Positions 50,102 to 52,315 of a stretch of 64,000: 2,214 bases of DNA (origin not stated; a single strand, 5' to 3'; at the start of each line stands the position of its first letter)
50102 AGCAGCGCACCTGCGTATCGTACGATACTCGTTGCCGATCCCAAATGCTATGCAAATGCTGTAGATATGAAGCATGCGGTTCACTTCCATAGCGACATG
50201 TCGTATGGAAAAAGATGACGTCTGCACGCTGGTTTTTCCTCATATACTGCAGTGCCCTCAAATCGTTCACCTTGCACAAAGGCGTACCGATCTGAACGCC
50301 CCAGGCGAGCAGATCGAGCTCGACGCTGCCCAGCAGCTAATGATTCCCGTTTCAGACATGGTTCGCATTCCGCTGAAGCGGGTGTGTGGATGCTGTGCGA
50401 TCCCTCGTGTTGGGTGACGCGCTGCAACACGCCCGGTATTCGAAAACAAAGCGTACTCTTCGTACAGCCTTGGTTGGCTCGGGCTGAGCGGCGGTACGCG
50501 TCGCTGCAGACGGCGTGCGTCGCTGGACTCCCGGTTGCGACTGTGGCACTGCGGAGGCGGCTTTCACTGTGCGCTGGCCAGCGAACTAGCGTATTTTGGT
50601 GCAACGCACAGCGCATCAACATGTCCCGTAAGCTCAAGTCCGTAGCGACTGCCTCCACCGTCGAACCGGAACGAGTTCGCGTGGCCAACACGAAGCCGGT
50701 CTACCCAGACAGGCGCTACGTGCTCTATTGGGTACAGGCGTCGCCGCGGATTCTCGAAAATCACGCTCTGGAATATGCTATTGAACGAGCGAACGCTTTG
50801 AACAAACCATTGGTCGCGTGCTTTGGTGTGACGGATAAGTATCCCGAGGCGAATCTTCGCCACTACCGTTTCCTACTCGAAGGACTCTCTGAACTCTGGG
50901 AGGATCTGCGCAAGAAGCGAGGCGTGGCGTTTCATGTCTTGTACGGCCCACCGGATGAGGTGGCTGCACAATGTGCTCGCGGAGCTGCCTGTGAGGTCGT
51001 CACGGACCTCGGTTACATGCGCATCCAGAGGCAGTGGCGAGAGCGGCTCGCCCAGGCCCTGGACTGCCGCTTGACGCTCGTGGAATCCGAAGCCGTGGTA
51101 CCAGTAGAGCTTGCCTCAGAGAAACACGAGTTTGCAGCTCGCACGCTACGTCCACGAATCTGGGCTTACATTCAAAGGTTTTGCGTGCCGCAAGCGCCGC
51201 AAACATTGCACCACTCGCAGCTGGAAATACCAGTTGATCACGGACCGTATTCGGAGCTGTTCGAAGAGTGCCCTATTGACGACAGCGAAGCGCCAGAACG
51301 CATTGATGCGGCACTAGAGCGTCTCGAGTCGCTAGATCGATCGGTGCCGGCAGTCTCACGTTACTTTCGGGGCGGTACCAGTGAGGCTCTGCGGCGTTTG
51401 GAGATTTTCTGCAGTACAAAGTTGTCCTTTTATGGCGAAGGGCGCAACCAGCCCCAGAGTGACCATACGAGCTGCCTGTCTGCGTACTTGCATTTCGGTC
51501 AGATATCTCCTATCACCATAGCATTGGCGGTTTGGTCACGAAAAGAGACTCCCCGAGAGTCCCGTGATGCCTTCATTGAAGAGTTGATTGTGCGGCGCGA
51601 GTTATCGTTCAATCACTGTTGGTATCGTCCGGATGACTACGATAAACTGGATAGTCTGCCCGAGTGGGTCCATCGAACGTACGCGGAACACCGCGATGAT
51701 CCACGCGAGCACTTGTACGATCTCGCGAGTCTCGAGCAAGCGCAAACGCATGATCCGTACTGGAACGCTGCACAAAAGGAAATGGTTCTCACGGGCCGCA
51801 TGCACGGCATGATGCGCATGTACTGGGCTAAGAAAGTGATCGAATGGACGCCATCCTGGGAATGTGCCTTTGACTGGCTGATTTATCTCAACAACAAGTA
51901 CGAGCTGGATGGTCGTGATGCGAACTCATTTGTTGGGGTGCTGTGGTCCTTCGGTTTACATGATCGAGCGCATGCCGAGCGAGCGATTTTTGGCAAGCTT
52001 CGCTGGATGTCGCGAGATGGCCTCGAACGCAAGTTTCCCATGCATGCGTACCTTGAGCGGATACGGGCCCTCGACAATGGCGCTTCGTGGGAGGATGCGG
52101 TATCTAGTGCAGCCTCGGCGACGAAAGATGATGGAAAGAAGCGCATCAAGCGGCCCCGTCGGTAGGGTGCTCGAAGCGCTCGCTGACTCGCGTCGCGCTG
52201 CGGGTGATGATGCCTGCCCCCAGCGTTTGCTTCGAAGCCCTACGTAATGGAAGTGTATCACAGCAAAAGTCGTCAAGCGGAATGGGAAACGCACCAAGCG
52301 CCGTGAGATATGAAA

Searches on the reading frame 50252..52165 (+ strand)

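Call 17: search_protein_families(library=pfam, proteins=[window:50252-52165:+], max_evalue=0.001)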
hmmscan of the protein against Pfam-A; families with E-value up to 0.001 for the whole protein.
window:50252-52165:+ (637 aa): 1 family
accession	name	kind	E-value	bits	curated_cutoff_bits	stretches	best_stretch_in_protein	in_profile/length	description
PF00875.24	DNA_photolyase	-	7.2e-19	68.8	26.6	1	157-305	1-151/164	DNA photolyase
